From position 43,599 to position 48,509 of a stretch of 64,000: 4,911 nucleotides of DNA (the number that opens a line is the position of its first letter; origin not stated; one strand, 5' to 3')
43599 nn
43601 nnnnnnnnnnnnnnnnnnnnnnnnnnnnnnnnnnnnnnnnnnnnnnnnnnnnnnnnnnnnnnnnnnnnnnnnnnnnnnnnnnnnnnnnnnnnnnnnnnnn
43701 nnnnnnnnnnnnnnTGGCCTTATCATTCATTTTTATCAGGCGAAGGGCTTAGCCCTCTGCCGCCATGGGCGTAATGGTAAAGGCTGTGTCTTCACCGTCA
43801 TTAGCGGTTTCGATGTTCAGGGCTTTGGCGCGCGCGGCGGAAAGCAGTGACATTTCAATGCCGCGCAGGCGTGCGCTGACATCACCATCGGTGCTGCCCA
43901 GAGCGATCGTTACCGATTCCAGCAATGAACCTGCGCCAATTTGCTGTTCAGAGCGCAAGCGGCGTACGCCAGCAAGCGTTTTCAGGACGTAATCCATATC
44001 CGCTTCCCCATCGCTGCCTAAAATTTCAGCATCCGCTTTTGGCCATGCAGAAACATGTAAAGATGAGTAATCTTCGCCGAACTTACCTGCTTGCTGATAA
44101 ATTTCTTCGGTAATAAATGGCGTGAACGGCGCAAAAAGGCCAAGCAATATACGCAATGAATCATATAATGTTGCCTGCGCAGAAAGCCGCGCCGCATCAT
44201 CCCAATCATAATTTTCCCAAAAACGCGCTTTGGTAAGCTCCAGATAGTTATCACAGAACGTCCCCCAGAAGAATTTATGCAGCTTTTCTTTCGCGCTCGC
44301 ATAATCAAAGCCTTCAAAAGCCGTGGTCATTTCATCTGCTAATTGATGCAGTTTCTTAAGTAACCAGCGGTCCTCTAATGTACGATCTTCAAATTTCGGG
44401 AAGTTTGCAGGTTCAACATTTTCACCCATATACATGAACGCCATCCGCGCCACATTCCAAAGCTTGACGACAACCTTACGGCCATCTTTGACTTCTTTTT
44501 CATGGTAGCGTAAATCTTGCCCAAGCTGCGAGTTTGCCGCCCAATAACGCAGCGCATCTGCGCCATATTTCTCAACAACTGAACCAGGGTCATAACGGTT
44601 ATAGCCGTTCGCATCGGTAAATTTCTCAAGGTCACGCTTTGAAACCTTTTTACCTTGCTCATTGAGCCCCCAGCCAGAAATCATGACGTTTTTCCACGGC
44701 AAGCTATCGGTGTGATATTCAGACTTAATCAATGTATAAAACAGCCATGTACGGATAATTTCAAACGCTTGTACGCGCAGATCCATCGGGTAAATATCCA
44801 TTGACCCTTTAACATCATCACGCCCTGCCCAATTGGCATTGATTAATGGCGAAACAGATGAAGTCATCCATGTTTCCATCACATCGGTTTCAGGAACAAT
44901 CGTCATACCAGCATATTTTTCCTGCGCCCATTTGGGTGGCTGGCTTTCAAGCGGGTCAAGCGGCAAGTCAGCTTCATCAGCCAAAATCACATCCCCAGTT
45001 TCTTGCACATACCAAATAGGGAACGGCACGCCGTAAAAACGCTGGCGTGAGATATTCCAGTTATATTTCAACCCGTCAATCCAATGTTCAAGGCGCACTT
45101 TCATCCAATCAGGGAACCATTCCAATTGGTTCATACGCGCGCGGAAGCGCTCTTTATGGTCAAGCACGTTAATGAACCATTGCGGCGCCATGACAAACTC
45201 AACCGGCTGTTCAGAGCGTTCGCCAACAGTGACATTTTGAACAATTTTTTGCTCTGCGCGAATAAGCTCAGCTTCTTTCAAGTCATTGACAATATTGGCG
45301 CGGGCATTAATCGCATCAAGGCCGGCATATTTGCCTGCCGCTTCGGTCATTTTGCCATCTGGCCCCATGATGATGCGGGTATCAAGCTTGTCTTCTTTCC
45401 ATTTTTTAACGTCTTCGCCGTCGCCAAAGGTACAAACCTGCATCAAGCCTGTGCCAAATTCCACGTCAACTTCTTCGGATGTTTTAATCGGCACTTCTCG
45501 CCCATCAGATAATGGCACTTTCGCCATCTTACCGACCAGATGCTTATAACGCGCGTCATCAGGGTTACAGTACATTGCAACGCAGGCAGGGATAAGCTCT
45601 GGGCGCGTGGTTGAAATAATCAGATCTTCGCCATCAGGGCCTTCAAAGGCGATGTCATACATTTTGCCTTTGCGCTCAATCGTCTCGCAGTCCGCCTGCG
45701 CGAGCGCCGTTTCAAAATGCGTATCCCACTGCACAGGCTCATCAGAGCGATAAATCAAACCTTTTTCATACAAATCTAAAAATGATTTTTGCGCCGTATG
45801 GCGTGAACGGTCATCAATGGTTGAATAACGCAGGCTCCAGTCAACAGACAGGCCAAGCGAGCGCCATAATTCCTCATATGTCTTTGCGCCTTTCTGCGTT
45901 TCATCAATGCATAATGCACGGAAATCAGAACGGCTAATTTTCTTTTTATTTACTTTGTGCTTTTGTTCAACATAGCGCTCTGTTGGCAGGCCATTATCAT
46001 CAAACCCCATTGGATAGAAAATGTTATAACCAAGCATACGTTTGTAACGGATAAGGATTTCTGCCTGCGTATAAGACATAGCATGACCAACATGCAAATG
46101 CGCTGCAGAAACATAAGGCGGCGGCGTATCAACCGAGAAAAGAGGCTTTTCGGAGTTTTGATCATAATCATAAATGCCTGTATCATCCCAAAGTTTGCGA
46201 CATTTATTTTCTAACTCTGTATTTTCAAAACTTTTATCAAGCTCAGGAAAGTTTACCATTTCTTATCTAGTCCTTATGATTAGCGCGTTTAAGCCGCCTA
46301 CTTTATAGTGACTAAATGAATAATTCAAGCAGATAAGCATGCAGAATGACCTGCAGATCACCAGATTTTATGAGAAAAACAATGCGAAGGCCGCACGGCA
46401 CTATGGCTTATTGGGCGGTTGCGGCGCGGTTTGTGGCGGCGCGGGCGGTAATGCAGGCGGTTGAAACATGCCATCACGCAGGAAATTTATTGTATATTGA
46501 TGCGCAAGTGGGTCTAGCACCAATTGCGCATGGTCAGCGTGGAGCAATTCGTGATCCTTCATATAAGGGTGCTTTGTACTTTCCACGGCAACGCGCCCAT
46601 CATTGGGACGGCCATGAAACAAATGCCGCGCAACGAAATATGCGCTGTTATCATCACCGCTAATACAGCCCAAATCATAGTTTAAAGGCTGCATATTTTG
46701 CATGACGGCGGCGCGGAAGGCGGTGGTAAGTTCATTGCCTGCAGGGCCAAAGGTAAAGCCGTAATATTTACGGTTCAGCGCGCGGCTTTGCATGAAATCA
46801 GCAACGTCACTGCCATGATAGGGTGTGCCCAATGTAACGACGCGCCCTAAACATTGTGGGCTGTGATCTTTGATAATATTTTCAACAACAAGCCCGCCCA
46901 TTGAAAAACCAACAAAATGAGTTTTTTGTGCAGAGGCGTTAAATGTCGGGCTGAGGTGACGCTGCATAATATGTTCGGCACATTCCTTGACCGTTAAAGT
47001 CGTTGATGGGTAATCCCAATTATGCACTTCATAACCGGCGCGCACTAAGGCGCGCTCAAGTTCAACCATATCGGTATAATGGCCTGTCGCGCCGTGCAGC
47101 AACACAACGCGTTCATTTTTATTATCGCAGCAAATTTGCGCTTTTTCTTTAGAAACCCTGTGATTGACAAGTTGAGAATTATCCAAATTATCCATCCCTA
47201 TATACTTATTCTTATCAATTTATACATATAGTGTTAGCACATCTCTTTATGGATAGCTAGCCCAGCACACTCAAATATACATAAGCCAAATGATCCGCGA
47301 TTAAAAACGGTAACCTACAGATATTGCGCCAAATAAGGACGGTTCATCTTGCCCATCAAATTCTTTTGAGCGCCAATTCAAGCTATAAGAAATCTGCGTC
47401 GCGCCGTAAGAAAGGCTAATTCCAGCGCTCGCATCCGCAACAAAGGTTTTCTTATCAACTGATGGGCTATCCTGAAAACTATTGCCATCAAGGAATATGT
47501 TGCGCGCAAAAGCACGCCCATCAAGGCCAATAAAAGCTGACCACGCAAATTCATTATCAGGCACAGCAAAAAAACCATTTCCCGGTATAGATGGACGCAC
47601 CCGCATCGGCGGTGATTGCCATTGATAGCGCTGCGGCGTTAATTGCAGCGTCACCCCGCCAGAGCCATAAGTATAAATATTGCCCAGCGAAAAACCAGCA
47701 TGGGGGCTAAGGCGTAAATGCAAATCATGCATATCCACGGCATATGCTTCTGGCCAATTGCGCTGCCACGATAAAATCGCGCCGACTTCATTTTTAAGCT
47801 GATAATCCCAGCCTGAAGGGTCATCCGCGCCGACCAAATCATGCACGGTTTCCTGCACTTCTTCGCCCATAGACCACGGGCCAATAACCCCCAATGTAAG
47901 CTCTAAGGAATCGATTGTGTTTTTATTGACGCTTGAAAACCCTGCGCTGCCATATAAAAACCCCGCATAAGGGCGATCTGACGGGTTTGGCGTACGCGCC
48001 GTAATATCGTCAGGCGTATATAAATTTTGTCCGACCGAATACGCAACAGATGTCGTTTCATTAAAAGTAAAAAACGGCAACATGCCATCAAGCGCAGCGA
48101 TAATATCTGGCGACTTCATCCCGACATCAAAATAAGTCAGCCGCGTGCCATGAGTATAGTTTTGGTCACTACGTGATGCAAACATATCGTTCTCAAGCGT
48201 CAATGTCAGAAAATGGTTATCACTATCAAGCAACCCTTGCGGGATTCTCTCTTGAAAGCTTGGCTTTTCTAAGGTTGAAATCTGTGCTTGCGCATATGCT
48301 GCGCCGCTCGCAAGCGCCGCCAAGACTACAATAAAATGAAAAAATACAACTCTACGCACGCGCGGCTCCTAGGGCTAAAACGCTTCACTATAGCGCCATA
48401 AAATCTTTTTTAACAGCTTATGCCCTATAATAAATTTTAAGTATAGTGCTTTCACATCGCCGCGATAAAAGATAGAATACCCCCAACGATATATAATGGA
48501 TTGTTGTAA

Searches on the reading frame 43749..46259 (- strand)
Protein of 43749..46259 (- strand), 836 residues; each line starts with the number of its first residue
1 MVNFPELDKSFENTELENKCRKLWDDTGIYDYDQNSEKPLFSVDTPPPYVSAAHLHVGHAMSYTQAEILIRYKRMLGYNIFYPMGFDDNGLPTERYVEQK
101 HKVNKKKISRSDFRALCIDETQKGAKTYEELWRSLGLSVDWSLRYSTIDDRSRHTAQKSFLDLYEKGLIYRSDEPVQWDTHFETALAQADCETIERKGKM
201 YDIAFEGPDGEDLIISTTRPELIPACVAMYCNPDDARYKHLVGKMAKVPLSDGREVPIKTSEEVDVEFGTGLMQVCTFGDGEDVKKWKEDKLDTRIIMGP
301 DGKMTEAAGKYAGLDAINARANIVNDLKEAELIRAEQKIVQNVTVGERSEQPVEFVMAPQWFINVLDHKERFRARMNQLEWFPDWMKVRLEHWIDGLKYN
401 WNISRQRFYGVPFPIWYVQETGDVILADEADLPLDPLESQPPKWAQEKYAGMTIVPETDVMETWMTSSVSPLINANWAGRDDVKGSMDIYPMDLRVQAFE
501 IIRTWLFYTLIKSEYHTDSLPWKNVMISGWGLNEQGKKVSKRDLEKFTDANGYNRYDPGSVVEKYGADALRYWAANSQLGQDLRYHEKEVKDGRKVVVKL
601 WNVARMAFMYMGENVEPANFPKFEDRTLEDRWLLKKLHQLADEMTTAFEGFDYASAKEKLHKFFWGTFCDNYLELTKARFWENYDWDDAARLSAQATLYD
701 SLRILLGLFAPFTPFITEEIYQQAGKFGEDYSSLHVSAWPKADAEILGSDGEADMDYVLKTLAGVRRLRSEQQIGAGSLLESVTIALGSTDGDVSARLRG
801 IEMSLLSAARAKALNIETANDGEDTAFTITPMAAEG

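Call 30: search_protein_families(library=pfam, proteins=[window:43749-46259:-], max_evalue=0.001)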
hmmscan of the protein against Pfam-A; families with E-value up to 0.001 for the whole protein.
window:43749-46259:- (836 aa): 3 families
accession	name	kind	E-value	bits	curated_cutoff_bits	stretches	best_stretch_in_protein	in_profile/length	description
PF00133.28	tRNA-synt_1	-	2.4e-79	267.5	22.7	1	22-584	4-412/414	tRNA synthetases class I (I, L, M and V)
PF08264.19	Anticodon_1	-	1.7e-37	129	25.1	1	630-779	1-143/148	Anticodon-binding domain of tRNA ligase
PF09334.17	tRNA-synt_1g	-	3.5e-14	52.8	20.1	1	43-189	3-133/391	tRNA synthetases class I (M)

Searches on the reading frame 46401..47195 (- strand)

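Call 30: search_protein_families(library=pfam, proteins=[window:46401-47195:-], max_evalue=0.001)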
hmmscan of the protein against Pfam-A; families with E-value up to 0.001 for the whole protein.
window:46401-47195:- (264 aa): 4 families
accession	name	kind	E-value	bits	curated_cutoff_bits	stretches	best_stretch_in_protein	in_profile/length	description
PF12146.15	Hydrolase_4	-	7.4e-07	29.1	27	1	27-123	4-108/239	Serine aminopeptidase, S33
PF12697.13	Abhydrolase_6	-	1.1e-06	29.9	26.3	1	30-197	1-135/217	Alpha/beta hydrolase family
PF02089.21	Palm_thioest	-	3.1e-05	24.2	26.8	1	30-139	2-123/254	Palmitoyl protein thioesterase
PF24096.1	DUF7379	-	0.00045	20.6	33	1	45-145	26-131/191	Domain of unknown function (DUF7379)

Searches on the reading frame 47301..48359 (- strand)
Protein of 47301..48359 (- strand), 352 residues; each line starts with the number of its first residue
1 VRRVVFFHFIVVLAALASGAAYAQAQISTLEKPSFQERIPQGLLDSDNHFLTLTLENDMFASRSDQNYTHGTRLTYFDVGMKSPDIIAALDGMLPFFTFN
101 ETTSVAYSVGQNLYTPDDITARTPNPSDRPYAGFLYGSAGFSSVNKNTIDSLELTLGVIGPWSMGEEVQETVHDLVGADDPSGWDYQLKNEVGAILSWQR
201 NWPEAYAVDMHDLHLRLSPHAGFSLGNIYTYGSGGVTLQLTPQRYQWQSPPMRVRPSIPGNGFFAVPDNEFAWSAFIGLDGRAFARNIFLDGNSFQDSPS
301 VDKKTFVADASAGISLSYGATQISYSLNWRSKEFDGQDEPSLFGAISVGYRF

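Call 30: search_protein_families(library=pfam, proteins=[window:47301-48359:-], max_evalue=0.001)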
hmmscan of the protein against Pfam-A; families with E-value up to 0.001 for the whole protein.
window:47301-48359:- (352 aa): 1 family
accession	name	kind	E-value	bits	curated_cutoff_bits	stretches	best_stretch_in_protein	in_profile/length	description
PF09982.15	LpxR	-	1.3e-92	310.7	26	1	14-352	6-323/323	Outer membrane protein LpxR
